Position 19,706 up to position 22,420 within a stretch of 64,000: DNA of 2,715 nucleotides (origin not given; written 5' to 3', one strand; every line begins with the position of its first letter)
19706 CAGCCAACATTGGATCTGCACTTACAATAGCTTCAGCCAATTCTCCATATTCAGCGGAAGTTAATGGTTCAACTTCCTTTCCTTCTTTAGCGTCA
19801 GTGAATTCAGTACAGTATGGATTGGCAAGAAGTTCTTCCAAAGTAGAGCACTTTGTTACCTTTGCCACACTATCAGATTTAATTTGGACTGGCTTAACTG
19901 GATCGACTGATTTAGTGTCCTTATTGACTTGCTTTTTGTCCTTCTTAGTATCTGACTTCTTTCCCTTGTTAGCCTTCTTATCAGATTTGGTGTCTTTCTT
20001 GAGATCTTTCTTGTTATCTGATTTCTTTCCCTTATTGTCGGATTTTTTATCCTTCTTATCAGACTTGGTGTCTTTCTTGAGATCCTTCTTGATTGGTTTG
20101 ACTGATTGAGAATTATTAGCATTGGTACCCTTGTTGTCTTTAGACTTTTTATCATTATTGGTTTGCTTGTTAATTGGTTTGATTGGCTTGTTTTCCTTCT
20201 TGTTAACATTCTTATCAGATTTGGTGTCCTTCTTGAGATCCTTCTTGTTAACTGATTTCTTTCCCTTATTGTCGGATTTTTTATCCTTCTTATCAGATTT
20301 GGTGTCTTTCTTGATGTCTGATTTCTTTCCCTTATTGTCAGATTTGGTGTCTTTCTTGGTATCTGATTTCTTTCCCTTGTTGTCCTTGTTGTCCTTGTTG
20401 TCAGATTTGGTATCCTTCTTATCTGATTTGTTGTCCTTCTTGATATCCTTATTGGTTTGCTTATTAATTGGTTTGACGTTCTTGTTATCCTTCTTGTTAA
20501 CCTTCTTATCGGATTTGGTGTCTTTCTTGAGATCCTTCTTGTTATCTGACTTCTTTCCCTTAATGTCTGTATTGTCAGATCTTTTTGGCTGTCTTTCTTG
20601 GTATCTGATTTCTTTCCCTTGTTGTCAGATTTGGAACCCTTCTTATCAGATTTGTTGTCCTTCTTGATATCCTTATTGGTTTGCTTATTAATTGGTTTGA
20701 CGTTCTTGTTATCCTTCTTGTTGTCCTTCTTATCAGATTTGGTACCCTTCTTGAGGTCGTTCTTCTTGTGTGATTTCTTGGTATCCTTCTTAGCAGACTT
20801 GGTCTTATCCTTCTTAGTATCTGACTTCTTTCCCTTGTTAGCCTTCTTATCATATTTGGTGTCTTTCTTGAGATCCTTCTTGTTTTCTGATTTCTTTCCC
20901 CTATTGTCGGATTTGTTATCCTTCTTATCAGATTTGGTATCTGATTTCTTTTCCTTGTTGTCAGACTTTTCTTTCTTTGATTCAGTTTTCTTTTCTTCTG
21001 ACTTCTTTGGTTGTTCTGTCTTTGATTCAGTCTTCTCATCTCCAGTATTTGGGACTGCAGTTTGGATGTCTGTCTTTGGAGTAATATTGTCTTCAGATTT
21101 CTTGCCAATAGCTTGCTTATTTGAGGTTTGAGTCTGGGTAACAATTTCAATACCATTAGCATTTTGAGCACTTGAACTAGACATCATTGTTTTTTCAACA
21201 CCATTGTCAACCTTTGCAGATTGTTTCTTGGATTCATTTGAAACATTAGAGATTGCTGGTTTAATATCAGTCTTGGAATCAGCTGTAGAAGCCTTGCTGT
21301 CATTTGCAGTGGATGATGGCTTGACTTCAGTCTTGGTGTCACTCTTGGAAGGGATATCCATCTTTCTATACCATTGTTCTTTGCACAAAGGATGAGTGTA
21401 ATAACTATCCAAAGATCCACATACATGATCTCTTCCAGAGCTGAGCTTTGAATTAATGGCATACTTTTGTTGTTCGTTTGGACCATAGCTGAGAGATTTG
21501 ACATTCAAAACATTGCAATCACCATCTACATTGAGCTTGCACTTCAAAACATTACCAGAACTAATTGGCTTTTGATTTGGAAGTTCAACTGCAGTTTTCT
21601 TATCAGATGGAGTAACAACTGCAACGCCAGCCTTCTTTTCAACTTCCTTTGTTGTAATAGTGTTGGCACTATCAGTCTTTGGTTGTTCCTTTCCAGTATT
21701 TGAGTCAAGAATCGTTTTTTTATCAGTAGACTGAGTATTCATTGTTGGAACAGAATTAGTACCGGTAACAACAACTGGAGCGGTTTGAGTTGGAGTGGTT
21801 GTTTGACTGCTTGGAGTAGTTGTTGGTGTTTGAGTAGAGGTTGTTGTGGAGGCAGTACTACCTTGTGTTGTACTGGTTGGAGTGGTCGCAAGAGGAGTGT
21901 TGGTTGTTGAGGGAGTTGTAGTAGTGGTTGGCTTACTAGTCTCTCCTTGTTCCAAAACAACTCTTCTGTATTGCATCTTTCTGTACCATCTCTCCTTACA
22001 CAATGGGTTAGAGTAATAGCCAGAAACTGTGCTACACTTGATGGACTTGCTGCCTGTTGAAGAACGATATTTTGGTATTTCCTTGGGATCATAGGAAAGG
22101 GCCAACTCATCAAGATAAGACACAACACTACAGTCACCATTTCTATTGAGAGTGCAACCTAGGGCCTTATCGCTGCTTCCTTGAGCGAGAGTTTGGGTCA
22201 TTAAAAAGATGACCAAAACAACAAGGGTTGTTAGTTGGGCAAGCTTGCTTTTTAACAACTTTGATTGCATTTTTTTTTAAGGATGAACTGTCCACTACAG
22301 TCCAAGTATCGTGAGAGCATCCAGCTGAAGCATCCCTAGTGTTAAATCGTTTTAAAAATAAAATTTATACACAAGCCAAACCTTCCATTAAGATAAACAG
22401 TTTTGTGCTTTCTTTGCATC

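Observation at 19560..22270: Possibly novel 4-Cys extracellular module ending in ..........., present in three copies in a mucin-like secreted protein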

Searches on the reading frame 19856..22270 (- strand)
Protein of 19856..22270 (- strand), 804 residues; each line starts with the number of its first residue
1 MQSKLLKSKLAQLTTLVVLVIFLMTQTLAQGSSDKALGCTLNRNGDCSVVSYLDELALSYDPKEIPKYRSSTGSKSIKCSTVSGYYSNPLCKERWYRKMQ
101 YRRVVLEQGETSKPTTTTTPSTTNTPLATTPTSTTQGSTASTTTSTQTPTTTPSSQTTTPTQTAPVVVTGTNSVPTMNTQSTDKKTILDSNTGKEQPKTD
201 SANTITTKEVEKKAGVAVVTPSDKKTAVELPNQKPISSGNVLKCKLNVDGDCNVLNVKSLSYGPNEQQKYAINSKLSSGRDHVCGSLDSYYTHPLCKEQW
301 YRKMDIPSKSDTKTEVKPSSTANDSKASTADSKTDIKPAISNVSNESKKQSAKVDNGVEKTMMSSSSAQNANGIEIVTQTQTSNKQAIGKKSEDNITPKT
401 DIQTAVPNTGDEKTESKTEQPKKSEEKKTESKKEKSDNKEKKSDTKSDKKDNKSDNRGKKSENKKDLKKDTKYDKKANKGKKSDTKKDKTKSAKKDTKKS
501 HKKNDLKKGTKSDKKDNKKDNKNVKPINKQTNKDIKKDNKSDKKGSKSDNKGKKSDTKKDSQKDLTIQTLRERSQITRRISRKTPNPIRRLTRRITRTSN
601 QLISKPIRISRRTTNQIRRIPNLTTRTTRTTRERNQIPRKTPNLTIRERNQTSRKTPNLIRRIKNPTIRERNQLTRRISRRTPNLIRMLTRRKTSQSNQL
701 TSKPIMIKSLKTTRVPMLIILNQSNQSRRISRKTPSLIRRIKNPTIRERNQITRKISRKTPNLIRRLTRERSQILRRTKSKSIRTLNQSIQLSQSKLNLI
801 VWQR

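Call 8: find_encoding_contigs(protein=window:19856-22270:-, flank=3000, max_places=5)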
Protein window:19856-22270:- (804 aa): no gene with exactly this product is on record in the collection.

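Call 59: list_cluster_members(proteins=[window:19856-22270:-, P0001, window:11727-13007:+, window:52462-54018:+, window:49440-50534:-, window:50664-52397:-, window:58391-59731:-, window:481-1686:+, window:41720-43420:+])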
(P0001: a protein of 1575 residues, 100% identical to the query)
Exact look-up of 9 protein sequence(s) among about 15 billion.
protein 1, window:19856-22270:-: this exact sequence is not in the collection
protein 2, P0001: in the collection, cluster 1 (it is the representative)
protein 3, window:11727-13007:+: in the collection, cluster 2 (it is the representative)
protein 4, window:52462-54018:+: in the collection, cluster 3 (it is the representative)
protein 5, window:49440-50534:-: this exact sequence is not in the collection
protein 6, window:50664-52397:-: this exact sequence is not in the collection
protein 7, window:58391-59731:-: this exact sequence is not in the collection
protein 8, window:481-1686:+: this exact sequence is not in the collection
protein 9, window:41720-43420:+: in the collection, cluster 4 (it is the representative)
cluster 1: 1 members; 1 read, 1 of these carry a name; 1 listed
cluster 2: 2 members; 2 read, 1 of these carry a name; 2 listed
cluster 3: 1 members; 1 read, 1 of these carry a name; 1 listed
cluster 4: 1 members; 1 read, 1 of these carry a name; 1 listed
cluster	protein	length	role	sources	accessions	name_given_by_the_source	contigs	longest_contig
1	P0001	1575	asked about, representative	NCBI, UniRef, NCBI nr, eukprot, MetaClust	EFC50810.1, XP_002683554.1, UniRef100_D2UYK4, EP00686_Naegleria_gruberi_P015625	predicted protein [Naegleria gruberi] | Predicted protein n=1 Tax=Naegleria gruberi TaxID=5762 RepID=D2UYK4_NAEGR | uncharacterized protein NAEGRDRAFT_45199 [Naegleria gruberi]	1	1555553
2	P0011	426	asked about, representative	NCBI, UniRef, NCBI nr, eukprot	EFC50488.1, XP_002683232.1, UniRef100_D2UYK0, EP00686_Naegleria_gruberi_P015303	aspartate aminotransferase [Naegleria gruberi] | Aspartate aminotransferase n=1 Tax=Naegleria gruberi TaxID=5762 RepID=D2UYK0_NAEGR | XP_002683232.1 aspartate aminotransferase [Naegleria gruberi strain NEG-M]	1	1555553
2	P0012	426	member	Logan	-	-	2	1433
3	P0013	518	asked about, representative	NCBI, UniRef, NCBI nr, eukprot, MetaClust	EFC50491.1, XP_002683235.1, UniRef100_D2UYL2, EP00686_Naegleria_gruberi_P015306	predicted protein [Naegleria gruberi] | Predicted protein n=1 Tax=Naegleria gruberi TaxID=5762 RepID=D2UYL2_NAEGR | uncharacterized protein NAEGRDRAFT_45205 [Naegleria gruberi]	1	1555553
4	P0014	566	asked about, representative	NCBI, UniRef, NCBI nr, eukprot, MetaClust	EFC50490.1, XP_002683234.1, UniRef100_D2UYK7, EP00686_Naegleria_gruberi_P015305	predicted protein [Naegleria gruberi] | Predicted protein n=1 Tax=Naegleria gruberi TaxID=5762 RepID=D2UYK7_NAEGR | uncharacterized protein NAEGRDRAFT_45201 [Naegleria gruberi]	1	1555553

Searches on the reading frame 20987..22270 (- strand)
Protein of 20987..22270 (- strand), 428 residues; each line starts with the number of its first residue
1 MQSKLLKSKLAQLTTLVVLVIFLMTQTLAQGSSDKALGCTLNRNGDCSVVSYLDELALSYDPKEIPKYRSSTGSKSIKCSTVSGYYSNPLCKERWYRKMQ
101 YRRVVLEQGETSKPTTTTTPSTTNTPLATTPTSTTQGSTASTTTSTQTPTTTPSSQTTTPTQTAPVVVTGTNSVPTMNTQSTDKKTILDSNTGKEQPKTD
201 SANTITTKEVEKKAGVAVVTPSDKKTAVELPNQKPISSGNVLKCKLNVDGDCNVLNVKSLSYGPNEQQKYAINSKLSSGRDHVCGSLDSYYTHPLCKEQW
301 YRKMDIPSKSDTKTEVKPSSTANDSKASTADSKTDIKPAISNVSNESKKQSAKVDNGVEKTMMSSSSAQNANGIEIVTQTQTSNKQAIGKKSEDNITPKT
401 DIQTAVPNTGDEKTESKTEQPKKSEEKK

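Call 7: search_protein_families(library=pfam, proteins=[window:20987-22270:-], max_evalue=0.1)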
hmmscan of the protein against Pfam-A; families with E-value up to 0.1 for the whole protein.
seq(428 aa): 0 families

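Call 10: find_homologous_proteins(query=window:21002-22270:-, max_evalue=0.01)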
Query seq(423 aa): 8000 candidates shared short words with the query, none scored E <= 0.01.
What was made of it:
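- Tried and rejected: Word-indexed homology search with aa 1-423 was saturated by low-complexity words (8000 candidates) and gave no hit (call 10).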
